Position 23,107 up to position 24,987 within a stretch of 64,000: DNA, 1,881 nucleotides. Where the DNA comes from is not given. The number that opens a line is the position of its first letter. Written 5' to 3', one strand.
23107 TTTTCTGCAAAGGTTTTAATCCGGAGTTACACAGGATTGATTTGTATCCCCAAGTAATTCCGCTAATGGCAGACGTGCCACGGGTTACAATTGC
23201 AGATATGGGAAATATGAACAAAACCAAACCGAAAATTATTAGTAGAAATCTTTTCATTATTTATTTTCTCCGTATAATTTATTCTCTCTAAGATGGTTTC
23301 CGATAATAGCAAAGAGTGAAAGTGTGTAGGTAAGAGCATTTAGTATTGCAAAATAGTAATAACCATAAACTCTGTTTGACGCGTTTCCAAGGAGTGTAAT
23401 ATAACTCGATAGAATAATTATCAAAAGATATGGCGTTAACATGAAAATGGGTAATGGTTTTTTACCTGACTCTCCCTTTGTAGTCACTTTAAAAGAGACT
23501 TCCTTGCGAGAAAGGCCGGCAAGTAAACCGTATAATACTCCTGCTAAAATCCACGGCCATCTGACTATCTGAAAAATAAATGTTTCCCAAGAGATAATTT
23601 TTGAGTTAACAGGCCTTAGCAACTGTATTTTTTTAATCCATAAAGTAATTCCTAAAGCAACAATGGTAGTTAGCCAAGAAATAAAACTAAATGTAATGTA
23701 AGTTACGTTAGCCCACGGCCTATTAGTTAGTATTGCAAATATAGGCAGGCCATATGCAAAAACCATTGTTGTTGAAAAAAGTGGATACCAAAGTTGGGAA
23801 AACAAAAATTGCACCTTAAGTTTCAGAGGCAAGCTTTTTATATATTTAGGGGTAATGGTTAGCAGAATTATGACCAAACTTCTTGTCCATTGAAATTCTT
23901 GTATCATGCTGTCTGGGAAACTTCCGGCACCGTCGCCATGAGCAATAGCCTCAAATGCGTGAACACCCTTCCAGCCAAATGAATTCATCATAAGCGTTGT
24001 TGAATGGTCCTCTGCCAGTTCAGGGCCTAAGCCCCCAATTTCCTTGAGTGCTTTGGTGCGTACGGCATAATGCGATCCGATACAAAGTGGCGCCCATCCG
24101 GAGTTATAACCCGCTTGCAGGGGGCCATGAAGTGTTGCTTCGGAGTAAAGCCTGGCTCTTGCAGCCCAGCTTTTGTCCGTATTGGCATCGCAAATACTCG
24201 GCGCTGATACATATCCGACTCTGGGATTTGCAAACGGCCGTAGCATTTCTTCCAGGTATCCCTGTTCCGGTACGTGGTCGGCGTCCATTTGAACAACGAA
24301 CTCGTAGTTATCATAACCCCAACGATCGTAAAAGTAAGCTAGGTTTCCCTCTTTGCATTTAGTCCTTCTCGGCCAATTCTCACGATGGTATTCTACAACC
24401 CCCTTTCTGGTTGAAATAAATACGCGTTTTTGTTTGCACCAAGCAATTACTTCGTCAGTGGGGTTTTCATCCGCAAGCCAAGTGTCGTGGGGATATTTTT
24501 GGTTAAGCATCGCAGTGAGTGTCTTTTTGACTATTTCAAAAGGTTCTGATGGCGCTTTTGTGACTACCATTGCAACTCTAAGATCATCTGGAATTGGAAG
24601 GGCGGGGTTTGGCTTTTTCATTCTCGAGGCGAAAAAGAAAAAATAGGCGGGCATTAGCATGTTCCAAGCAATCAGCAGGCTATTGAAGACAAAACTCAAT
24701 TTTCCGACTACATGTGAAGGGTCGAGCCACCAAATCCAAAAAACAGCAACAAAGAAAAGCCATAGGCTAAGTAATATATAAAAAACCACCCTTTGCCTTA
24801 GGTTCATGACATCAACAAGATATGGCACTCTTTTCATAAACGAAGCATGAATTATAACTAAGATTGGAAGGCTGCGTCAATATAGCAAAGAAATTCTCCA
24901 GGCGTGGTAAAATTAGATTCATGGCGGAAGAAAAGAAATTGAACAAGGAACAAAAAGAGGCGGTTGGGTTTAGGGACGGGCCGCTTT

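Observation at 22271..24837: Synthase-type GT2 translationally coupled to a secreted GH26-like hydrolase: candidate beta-mannan/glucomannan-type exopolysaccharide synthase-hydrolase pair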

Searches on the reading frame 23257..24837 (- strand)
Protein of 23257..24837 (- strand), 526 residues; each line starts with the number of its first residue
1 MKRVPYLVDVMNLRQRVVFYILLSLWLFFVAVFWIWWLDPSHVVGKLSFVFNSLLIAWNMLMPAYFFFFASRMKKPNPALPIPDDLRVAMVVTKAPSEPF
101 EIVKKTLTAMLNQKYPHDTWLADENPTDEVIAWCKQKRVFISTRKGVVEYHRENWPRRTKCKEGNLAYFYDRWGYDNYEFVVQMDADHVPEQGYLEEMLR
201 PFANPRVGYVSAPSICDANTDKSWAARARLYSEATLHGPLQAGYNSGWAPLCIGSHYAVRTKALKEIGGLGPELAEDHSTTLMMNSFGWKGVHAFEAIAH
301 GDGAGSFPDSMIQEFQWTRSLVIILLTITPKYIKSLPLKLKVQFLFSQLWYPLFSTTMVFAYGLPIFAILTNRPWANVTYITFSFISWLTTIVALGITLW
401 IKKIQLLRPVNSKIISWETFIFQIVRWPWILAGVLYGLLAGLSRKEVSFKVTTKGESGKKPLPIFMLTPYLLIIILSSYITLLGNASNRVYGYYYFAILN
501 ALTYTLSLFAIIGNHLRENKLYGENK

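Call 6: search_protein_families(library=pfam, proteins=[window:23257-24837:-], max_evalue=0.01)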
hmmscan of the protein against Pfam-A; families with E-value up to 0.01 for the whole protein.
window:23257-24837:- (526 aa): 4 families
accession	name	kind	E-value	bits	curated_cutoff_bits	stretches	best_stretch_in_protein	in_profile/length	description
PF13506.12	Glyco_transf_21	-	2.7e-11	43.7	21.7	1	177-318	30-173/174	Glycosyl transferase family 21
PF13632.12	Glyco_trans_2_3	-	1.6e-10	41.6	27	1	181-399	2-194/198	Glycosyl transferase family group 2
PF13641.12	Glyco_tranf_2_3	-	2.7e-10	41.1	27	1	88-310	3-220/230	Glycosyltransferase like family 2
PF00535.33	Glycos_transf_2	-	5.1e-06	27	23.3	1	101-267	11-167/168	Glycosyl transferase family 2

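Call 7: search_protein_families(library=ncbifam, proteins=[window:23257-24837:-], max_evalue=0.01)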
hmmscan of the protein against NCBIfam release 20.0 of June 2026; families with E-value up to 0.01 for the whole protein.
window:23257-24837:- (526 aa): 7 families
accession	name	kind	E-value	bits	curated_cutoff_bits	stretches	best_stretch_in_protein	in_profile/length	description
TIGR03030.1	CelA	equivalog_domain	2.6e-18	65.4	699.1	1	10-479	48-523/714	UDP-forming cellulose synthase catalytic subunit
NF008558.0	PRK11498.1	equivalog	7.6e-10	37.3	992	1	6-476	188-645/872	UDP-forming cellulose synthase catalytic subunit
TIGR03472.1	HpnI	equivalog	1.8e-08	33.6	310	1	162-321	114-272/373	bacteriohopanetetrol glucosamine biosynthesis glycosyltransferase HpnI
NF003960.0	PRK05454.2-3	equivalog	3.6e-06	25.7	829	1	129-231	206-307/659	glucans biosynthesis glucosyltransferase MdoH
NF003958.0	PRK05454.2-1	equivalog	4.9e-06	25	419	1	154-232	181-257/704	glucans biosynthesis glucosyltransferase MdoH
NF003955.0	PRK05454.1-1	equivalog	5.2e-06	24.5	1037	1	130-240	306-409/855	glucans biosynthesis glucosyltransferase MdoH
TIGR03965.1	mycofact_glyco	equivalog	5.8e-06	25.4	280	1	179-278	156-257/467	mycofactocin biosynthesis glycosyltransferase MftF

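Call 9: search_solved_structures(query=window:23257-24837:-, max_evalue=0.1, show_alignments=2)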
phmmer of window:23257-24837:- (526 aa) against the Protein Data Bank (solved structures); distinct sequences matched with E-value up to 0.1: 3.
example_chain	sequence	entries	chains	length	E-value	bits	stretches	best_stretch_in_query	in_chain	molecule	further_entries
5ej1_A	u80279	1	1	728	7e-18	67.7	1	17-370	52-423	Putative cellulose synthase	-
4hg6_A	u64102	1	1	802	9.1e-18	67.4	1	17-370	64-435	Cellulose Synthase Subunit A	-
4p00_A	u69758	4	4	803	9.1e-18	67.4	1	17-370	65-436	Cellulose Synthase A subunit | Cellulose Synthase subunit A | Putative cellulose synthase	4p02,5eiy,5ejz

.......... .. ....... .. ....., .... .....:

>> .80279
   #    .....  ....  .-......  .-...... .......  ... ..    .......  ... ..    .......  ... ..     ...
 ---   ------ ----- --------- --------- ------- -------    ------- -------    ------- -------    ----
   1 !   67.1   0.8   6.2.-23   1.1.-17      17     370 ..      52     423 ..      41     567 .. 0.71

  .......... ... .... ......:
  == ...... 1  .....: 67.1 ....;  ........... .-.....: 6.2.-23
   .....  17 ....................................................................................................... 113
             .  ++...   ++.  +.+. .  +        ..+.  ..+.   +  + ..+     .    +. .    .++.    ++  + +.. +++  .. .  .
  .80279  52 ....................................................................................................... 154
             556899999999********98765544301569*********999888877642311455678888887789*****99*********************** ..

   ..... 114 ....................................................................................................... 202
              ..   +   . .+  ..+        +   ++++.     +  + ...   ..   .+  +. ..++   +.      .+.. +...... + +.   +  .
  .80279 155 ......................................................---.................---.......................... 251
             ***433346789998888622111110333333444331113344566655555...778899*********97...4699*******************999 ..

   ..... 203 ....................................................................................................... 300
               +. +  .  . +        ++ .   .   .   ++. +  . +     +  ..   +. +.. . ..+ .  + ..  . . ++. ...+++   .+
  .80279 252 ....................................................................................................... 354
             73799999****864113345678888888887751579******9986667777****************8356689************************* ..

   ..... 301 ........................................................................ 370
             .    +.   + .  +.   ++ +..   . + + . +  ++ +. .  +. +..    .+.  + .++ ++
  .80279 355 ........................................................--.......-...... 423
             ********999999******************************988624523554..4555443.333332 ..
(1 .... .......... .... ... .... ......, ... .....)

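Call 11: find_homologous_proteins(query=window:23257-24837:-)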
Query window:23257-24837:- (526 aa): 3112 proteins with E <= 0.001 among 8000 candidates; the best 120 are listed.
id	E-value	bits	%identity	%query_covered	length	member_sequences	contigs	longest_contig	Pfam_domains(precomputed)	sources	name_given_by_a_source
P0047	0.0e+0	1221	100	100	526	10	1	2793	PF13632.13,PF13506.14,PF13641.13,PF00535.33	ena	-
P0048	7.0e-270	914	73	99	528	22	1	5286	PF13632.13,PF13506.14,PF13641.13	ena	-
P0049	3.6e-221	754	62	98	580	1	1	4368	PF13632.13,PF13506.14,PF13641.13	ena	-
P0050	5.6e-220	750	60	98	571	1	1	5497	PF13632.13,PF13506.14,PF13641.13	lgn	-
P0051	3.4e-219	747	59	98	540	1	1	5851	PF13632.13,PF13506.14,PF13641.13,PF03552.21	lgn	-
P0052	2.1e-214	731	58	98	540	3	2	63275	PF13632.13,PF13506.14,PF13641.13,PF03552.21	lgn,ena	-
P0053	5.5e-214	730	60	99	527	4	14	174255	PF13632.13,PF13506.14,PF13641.13,PF03552.21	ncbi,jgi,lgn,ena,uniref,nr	ncbi:hypothetical protein A3D00_00460 [Candidatus Woesebacteria bacterium RIFCSPHIGHO2_02_FULL_38_9]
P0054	1.2e-213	729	59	99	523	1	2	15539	PF13632.13,PF13506.14,PF13641.13,PF03552.21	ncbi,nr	ncbi:MAG: glycosyltransferase [bacterium]|nr:glycosyltransferase [bacterium]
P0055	3.9e-210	717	58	99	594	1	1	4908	PF13632.13,PF13506.14,PF13641.13,PF03552.21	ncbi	-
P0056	6.2e-210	717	57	100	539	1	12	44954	PF13632.13,PF13506.14,PF13641.13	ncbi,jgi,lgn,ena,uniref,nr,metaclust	ncbi:hypothetical protein A3F07_04830 [candidate division WWE3 bacterium RIFCSPHIGHO2_12_FULL_38_15]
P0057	1.0e-209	716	58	98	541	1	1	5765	PF13632.13,PF13506.14,PF13641.13,PF03552.21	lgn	-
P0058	4.9e-209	714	58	98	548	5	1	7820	PF13632.13,PF13506.14,PF13641.13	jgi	-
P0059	1.0e-208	713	57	99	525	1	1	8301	PF13632.13,PF13506.14,PF13641.13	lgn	-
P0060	3.1e-207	708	58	98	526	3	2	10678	PF13632.13,PF13506.14,PF13641.13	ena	-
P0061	7.8e-207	706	58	98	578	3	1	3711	PF13632.13,PF13506.14,PF13641.13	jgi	jgi:cellulose synthase (UDP-forming)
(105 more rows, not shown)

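Call 19: find_related_loci(query=A2, collection=genome_contigs, flank=6000)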
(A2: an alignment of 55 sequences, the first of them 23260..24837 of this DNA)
Query A2 (526 aa) in genome_contigs; peptide patterns used: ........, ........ (x = any residue, [..] = any of these).
600 stretches matched a pattern (row limit reached: there are more); 537 encode a relative of the query (tblastn E <= 1e-3); the best 80 are kept; 80 distinct loci.
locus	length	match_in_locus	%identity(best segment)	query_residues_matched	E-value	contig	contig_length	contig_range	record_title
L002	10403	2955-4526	57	2-525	0e+0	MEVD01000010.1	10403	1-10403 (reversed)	MAG: candidate division WWE3 bacterium RIFCSPHIGHO2_02_FULL_38_14 rifcsphigho2_02_scaffold_19318, whole genome shotgun s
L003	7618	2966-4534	56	3-525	0e+0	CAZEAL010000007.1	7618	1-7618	MAG TPA_asm: uncultured Candidatus Saccharibacteria bacterium isolate binchicken_co169_150 genome assembly, contig: k99_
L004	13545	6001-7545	57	6-520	0e+0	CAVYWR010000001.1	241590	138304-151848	MAG: uncultured cyanobacterium isolate MFD03250.bin.3.99 genome assembly, contig: contig_11927, whole genome shotgun seq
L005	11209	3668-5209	56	6-519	0e+0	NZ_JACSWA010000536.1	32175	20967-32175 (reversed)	Spirulina sp. CCY15215 CCY15215_536, whole genome shotgun sequence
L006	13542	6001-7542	55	6-519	0e+0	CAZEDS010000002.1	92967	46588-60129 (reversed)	MAG TPA_asm: uncultured Candidatus Saccharibacteria bacterium isolate SRP192515_co2_20 genome assembly, contig: NODE_134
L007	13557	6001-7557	54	2-520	0e+0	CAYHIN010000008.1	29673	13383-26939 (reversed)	MAG TPA_asm: uncultured Gammaproteobacteria bacterium isolate ERP119705_co13_445 genome assembly, contig: NODE_1918_leng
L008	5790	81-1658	55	1-526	0e+0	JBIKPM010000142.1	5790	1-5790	MAG: Flavobacterium sp. isolate ME2015-04-27_3300042381_group6_bin16 Rohwer_bin885_scaffold_7419_c1, whole genome shotgu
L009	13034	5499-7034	57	6-518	0e+0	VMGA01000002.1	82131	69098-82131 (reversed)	MAG: Microgenomates group bacterium Gr01-1014_16 G01um101416_scaffold_243, whole genome shotgun sequence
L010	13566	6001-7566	55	5-526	0e+0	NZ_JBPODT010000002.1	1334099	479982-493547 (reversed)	Microbaculum sp. FT89 NODE_2_length_1334099_cov_366.781752, whole genome shotgun sequence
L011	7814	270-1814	56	6-520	0e+0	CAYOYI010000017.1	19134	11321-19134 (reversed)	MAG TPA_asm: uncultured Chitinophagaceae bacterium isolate SRP237561_co1_268 genome assembly, contig: NODE_4761_length_1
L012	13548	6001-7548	54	4-519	0e+0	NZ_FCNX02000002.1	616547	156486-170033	Caballeronia fortuita isolate LMG 29320 contig000002, whole genome shotgun sequence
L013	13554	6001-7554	54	1-518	0e+0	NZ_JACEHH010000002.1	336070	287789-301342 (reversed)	Stieleria mannarensis strain JC639 2, whole genome shotgun sequence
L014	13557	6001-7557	56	6-524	0e+0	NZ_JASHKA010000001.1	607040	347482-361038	Roseibium sp. MMSF_3544 NODE_1_length_607040_cov_22.167766, whole genome shotgun sequence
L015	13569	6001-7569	55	2-526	0e+0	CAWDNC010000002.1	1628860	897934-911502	MAG: uncultured cyanobacterium isolate MFD03250.bin.1.131 genome assembly, contig: contig_1724, whole genome shotgun seq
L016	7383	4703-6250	54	10-526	0e+0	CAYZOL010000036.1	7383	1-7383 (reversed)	MAG TPA_asm: uncultured Candidatus Saccharibacteria bacterium isolate SRP342105_co1_326 genome assembly, contig: NODE_14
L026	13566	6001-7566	54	5-526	0e+0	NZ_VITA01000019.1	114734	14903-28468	Sinorhizobium medicae strain USDA1037 Ga0310605_119, whole genome shotgun sequence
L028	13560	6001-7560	52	2-520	0e+0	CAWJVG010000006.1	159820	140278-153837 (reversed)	MAG: uncultured Verrucomicrobiae bacterium isolate MFD00964.bin.2.259 genome assembly, contig: contig_11582, whole genom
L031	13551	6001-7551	54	4-520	0e+0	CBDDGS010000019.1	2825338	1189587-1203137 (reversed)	MAG: Cyclobacteriaceae bacterium isolate 7bf65b70-e105-457f-9ef6-09cd8f831aad genome assembly, contig: contig_19, whole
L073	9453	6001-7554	51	1-518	0e+0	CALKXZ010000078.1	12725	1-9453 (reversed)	MAG: uncultured Granulosicoccus sp. isolate H4_Bin_Bin_111_1 genome assembly, contig: c_000002200621, whole genome shotg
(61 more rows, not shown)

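Call 25: search_protein_families(library=pfam, proteins=[L026:2414-3772:-, L026:3921-4967:+, L026:4967-5953:+, L026:5860-7806:+, L026:7652-8425:+, L026:8422-9399:+, L026:9345-9908:+, L026:9925-10416:+, L026:10516-11583:-, L026:11568-13106:-], max_evalue=0.001)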
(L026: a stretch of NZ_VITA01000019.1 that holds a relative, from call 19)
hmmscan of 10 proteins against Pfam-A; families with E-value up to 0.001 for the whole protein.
L026:2414-3772:- (452 aa): 2 families
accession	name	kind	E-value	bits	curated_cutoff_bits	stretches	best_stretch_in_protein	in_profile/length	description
PF12833.13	HTH_18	-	5.4e-15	55.9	33.6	1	343-421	1-79/80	Helix-turn-helix domain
PF00165.29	HTH_AraC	-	5.8e-08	33.1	26.6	1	384-421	6-42/42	Bacterial regulatory helix-turn-helix proteins, AraC family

L026:3921-4967:+ (348 aa): 6 families
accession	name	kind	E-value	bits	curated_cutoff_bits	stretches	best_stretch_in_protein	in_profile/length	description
PF01370.27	Epimerase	-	4.5e-51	174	20.9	1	31-264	1-238/240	NAD dependent epimerase/dehydratase family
PF16363.11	GDP_Man_Dehyd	-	1.1e-50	173.4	27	1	32-328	1-331/332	GDP-mannose 4,6 dehydratase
PF01073.25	3Beta_HSD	-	1.2e-07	31.5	22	1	32-245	1-221/280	3-beta hydroxysteroid dehydrogenase/isomerase family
PF02719.21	Polysacc_synt_2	-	4e-06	26.7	20.2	0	31-135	1-120/293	Polysaccharide biosynthesis protein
PF07993.18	NAD_binding_4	-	4.2e-06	26.6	20.1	0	33-58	1-29/258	Male sterility protein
PF04321.23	RmlD_sub_bind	-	4.5e-06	26.4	27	1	30-291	2-238/287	RmlD substrate binding domain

L026:4967-5953:+ (328 aa): 7 families
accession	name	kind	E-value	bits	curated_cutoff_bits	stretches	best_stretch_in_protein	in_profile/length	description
PF01370.27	Epimerase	-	1.1e-61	208.7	20.9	1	6-254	1-240/240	NAD dependent epimerase/dehydratase family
PF16363.11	GDP_Man_Dehyd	-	1.4e-48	166.5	27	1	7-310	1-325/332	GDP-mannose 4,6 dehydratase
PF01073.25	3Beta_HSD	-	2.3e-18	66.7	22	1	7-246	1-236/280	3-beta hydroxysteroid dehydrogenase/isomerase family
PF02719.21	Polysacc_synt_2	-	8.9e-15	55.1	20.2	1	6-175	1-173/293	Polysaccharide biosynthesis protein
PF04321.23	RmlD_sub_bind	-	2.1e-14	53.7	27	1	5-157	2-139/287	RmlD substrate binding domain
PF07993.18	NAD_binding_4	-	3.9e-07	29.9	20.1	1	70-175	90-209/258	Male sterility protein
PF13460.12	NAD_binding_10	-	7.3e-05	23.1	27.2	1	10-170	1-143/184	NAD(P)H-binding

L026:5860-7806:+ (648 aa): 4 families
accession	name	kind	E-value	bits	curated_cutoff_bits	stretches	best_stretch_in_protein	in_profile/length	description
PF13632.12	Glyco_trans_2_3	-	7.9e-16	58.9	27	1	227-414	5-182/198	Glycosyl transferase family group 2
PF13641.12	Glyco_tranf_2_3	-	9.5e-14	52.4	27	1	221-362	87-229/230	Glycosyltransferase like family 2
PF13506.12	Glyco_transf_21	-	6.5e-12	45.7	21.7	1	221-362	31-174/174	Glycosyl transferase family 21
PF03552.20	Cellulose_synt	-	0.00055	19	24.7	1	296-440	401-550/722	Cellulose synthase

L026:7652-8425:+ (257 aa): 1 family
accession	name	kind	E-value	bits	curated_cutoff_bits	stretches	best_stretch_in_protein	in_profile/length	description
PF06191.17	DUF995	-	1.1e-54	184.4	20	1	85-222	2-140/140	Protein of unknown function (DUF995)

L026:8422-9399:+ (325 aa): 1 family
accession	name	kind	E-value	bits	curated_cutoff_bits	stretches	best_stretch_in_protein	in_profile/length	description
PF02156.21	Glyco_hydro_26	-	4.6e-06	26.7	20.2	1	146-227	151-236/311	Glycosyl hydrolase family 26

L026:9345-9908:+ (187 aa): 1 family
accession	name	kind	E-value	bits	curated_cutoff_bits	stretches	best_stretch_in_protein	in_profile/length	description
PF06191.17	DUF995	-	1.7e-58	196.7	20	1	34-172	2-140/140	Protein of unknown function (DUF995)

L026:9925-10416:+ (163 aa): 0 families

L026:10516-11583:- (355 aa): 2 families
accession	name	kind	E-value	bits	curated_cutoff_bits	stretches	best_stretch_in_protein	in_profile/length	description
PF00480.26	ROK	-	3e-07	30.7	22.9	1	188-352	2-142/294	ROK family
PF00349.27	Hexokinase_1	-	0.0006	20.1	24.3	0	186-218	58-89/201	Hexokinase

L026:11568-13106:- (512 aa): 0 families

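Call 39: search_dna_similar(query=L026:5860-7806:+, collection=plasmids, mode=protein, max_rows=40, rows=spread)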
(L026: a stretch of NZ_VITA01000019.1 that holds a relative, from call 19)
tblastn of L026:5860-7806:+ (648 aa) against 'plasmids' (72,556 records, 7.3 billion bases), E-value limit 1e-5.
Records with a match: 372; places in all: 387; records where one place covers at least 80% of the query: 124.
Best place of each record, by identity: >=99% 10; 95-99% 4; 80-90% 53; 60-80% 48; <60% 257.
By first word of the organism name: Escherichia 120; Sinorhizobium 95; Rhizobium 54; Agrobacterium 31; Ensifer 9; Azospirillum 7; Phyllobacterium 5; Sulfitobacter 5; Pararhizobium 3; Neorhizobium 3; and 28 more.
By predicted mobility (MOB-suite, as given by PLSDB): non-mobilizable 169; mobilizable 135; conjugative 68.
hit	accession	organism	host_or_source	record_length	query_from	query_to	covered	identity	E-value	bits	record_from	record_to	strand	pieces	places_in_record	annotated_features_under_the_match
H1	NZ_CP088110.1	Sinorhizobium medicae WSM1115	cell culture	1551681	1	648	100%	100.0%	0e+0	1231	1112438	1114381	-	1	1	none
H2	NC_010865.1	Sinorhizobium meliloti SM11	-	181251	1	648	100%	98.9%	0e+0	1218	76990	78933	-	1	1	glycosyltransferase family 2 protein | galE: UDP-glucose 4-epimerase GalE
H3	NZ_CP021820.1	Sinorhizobium meliloti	Medicago truncatula,Single Cell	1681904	1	648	100%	87.4%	0e+0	1089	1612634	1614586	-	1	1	none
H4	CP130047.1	Sinorhizobium meliloti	Medicago,Cell culture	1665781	1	648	100%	87.4%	0e+0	1089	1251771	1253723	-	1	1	glycosyltransferase | galE: UDP-glucose 4-epimerase GalE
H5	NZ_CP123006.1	Sinorhizobium meliloti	Medicago sativa,cell culture,nodules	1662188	1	648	100%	87.3%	0e+0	1087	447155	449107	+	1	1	none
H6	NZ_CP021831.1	Sinorhizobium meliloti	Medicago truncatula,Single Cell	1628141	1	648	100%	86.9%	0e+0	1089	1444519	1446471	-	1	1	none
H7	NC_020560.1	Sinorhizobium meliloti 2011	-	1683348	1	648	100%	86.8%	0e+0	1087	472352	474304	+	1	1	none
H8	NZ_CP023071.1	Sinorhizobium fredii CCBAU 83666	G.max,nodule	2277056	5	640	98%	79.4%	0e+0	972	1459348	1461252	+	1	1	record has no annotation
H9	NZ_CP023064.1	Sinorhizobium sp. CCBAU 05631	G.max,nodule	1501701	5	640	98%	77.9%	0e+0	961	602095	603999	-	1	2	record has no annotation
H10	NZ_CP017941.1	Phyllobacterium zundukense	Oxytropis triphylla,cell culture,root ...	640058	4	637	98%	73.8%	0e+0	881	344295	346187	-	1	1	glycosyltransferase family 2 protein | galE: UDP-glucose 4-epimerase GalE | DUF995 domain-containing protein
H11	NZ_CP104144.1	Rhizobium sullae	Sulla coronaria,cell culture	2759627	4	646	99%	71.3%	0e+0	871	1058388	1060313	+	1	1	record has no annotation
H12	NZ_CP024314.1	Rhizobium sp. NXC24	Phaseolus vulgaris,cell culture,plant ...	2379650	46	638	92%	73.9%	0e+0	864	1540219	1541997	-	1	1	record has no annotation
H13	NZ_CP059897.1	Ciceribacter thiooxidans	mixed culture,soil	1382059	6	626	96%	59.1%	0e+0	657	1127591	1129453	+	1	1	none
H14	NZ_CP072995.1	Loktanella salsilacus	-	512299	47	646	93%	49.8%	8e-176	562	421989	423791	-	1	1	glycosyltransferase family 2 protein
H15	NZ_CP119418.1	Agrobacterium fabrum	-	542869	118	578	71%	24.0%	9e-10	70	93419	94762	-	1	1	cellulose synthase catalytic subunit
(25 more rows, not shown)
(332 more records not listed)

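Call 40: get_annotated_region(hit=H7, flank=5000)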
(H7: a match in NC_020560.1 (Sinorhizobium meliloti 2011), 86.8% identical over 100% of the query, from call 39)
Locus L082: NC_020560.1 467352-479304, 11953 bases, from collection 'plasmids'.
description: Sinorhizobium meliloti 2011 plasmid pSymB, complete sequence
organism: Sinorhizobium meliloti 2011 (NCBI taxid 1286640)
taxonomy: Bacteria; Pseudomonadota; Alphaproteobacteria; Hyphomicrobiales; Rhizobiaceae; Sinorhizobium; Sinorhizobium meliloti; Sinorhizobium meliloti 2011
host: -; source: -; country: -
typing (MOB-suite, as given by PLSDB): mobilizable; relaxase MOBQ
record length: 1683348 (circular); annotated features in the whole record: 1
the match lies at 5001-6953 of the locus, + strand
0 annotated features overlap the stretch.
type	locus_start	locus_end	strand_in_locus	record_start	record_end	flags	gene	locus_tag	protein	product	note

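Call 41: get_annotated_region(hit=H4, flank=5000)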
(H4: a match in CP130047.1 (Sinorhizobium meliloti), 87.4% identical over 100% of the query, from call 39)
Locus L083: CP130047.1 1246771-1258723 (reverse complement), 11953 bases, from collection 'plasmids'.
description: Sinorhizobium meliloti strain AK57 plasmid pSymB, complete sequence
organism: Sinorhizobium meliloti (NCBI taxid 382)
taxonomy: Bacteria; Pseudomonadota; Alphaproteobacteria; Hyphomicrobiales; Rhizobiaceae; Sinorhizobium; Sinorhizobium meliloti
host: -; source: Medicago,Cell culture; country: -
typing (MOB-suite, as given by PLSDB): mobilizable; relaxase MOBQ
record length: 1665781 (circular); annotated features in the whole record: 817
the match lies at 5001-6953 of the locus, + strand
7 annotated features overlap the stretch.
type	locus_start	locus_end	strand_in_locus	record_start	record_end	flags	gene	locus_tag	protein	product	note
CDS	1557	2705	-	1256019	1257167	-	-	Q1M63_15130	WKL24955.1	AraC family transcriptional regulator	-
CDS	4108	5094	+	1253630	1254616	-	galE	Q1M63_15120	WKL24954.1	UDP-glucose 4-epimerase GalE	-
CDS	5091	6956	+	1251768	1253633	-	-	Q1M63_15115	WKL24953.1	glycosyltransferase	-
CDS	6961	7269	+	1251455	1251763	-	-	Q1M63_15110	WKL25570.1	DUF995 domain-containing protein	-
CDS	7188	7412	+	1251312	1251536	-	-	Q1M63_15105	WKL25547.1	DUF995 domain-containing protein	-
CDS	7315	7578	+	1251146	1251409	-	-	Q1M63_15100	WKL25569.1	DUF995 domain-containing protein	-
CDS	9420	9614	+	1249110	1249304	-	-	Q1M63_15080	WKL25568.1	hypothetical protein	-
